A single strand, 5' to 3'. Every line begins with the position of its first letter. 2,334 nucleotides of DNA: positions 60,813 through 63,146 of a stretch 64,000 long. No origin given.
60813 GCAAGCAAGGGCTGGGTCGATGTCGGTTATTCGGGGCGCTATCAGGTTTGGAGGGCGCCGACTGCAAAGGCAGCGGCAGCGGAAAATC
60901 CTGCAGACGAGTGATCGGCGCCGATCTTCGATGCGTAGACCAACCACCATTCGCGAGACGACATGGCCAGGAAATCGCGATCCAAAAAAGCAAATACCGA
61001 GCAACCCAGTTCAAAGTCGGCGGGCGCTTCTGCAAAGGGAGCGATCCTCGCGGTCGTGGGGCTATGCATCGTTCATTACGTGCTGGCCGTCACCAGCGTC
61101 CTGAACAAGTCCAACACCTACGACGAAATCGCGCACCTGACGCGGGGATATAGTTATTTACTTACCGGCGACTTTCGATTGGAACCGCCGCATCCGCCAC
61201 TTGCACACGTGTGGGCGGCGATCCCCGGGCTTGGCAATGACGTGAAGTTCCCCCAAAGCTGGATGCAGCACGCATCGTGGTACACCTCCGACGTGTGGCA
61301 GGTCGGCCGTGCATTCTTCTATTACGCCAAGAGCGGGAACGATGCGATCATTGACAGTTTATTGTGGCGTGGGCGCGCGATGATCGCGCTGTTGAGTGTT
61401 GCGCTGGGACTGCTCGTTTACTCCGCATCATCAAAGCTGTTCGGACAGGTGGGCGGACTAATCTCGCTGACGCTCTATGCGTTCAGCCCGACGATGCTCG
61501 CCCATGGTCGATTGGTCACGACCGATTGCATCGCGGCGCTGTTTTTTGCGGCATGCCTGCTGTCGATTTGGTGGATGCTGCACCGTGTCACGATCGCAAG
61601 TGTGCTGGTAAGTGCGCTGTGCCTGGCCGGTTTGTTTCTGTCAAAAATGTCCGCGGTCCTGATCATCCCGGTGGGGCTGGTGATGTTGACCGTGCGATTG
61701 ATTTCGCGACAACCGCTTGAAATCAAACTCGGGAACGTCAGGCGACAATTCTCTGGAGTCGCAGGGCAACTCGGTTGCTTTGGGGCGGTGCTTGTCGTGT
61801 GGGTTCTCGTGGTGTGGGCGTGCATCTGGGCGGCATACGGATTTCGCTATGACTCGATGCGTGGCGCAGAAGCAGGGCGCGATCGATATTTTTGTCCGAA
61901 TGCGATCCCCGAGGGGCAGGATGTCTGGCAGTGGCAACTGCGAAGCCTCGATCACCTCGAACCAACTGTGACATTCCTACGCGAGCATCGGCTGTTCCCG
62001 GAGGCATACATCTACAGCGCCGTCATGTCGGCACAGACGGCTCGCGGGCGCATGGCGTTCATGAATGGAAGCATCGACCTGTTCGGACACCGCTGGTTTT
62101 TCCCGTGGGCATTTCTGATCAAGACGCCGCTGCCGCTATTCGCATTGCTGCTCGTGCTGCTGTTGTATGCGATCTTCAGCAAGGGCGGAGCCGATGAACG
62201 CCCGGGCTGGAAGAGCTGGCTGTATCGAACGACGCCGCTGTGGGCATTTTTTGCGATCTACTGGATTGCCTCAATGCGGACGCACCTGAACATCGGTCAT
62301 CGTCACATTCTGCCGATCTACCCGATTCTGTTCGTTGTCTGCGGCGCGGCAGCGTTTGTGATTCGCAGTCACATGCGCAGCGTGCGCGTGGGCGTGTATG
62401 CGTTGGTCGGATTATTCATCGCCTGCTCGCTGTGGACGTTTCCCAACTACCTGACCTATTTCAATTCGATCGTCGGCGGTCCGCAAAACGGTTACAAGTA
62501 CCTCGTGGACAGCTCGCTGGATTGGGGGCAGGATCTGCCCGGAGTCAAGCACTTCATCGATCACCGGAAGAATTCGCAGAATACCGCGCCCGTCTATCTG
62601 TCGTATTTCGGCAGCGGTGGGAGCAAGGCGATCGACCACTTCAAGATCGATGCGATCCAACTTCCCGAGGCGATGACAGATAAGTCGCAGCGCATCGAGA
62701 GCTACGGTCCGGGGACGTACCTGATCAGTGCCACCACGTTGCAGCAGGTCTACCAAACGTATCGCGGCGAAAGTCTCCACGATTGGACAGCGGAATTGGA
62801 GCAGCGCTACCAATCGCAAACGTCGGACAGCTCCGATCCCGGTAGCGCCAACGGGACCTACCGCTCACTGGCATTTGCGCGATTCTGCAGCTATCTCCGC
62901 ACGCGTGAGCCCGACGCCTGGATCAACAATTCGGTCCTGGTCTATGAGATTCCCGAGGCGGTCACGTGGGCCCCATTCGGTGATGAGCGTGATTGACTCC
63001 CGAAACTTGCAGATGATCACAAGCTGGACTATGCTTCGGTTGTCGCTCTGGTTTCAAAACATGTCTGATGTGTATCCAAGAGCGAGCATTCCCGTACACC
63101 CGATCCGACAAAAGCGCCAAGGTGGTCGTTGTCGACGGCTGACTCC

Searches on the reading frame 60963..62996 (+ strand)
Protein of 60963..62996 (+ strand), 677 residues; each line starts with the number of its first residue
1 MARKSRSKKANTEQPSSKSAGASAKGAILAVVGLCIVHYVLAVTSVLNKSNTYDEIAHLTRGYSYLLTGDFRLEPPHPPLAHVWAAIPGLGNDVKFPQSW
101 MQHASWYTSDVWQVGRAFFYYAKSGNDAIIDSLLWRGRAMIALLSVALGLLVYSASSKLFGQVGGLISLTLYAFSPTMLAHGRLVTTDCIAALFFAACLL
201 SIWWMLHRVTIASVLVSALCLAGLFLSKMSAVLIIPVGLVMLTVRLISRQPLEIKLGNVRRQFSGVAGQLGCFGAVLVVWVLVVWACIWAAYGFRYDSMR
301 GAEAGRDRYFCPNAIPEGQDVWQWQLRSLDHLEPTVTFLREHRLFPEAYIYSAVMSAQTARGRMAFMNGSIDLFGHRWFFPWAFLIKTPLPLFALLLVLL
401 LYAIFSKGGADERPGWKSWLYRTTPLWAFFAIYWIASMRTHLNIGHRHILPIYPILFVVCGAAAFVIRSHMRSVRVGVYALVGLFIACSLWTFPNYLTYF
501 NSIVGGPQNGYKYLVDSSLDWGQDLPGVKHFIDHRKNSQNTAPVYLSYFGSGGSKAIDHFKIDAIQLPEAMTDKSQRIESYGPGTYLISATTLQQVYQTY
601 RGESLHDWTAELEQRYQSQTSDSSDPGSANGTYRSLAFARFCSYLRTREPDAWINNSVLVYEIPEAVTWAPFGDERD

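Call 20: find_encoding_contigs(protein=window:60963-62996:+, flank=10000, max_places=2)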
Protein window:60963-62996:+ (677 aa): 3 contigs read that carry it; 2 places shown.
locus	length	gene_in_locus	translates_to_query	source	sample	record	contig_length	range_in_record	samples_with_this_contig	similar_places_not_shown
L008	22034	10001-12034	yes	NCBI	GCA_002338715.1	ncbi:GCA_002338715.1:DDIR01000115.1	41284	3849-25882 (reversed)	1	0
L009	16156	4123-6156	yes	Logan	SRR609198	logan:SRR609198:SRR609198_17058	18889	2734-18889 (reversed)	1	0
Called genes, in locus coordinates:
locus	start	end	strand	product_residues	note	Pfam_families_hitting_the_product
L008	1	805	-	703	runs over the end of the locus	PF13598:DUF4139 (weak)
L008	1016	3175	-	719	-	PF14559:TPR_19 (weak), PF00515:TPR_1 (weak), PF13424:TPR_12, PF13432:TPR_16 (weak), PF13414:TPR_11 (weak), PF14559:TPR_19 (weak), PF21545:T7SS_EccA1_N (weak), PF00515:TPR_1 (weak), +10 more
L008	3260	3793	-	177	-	-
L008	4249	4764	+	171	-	PF00578:AhpC-TSA, PF08534:Redoxin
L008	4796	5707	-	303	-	PF13432:TPR_16 (faint), PF25063:ARM_TT21_C (faint), PF13371:TPR_9 (faint), PF23914:TPR_CcmH_CycH (faint), PF24575:TPR_Slam (faint), PF00515:TPR_1 (faint), PF13424:TPR_12, PF07719:TPR_2 (weak), +8 more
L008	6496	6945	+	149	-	-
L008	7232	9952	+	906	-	PF19554:DUF6077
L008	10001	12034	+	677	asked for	PF13231:PMT_2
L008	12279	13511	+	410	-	PF00006:ATP-synt_ab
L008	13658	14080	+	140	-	PF00072:Response_reg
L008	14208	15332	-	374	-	PF02086:MethyltransfD12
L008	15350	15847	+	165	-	-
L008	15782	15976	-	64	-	-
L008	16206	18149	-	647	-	PF13428:TPR_14 (faint), PF14559:TPR_19 (faint), PF17874:TPR_MalT, PF13424:TPR_12, PF17874:TPR_MalT, PF24885:TPR_NPHP3 (weak), PF13374:TPR_10 (weak), PF13424:TPR_12, +6 more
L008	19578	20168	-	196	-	PF07638:Sigma70_ECF, PF08281:Sigma70_r4_2, PF04545:Sigma70_r4 (weak)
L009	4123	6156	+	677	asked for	PF13231:PMT_2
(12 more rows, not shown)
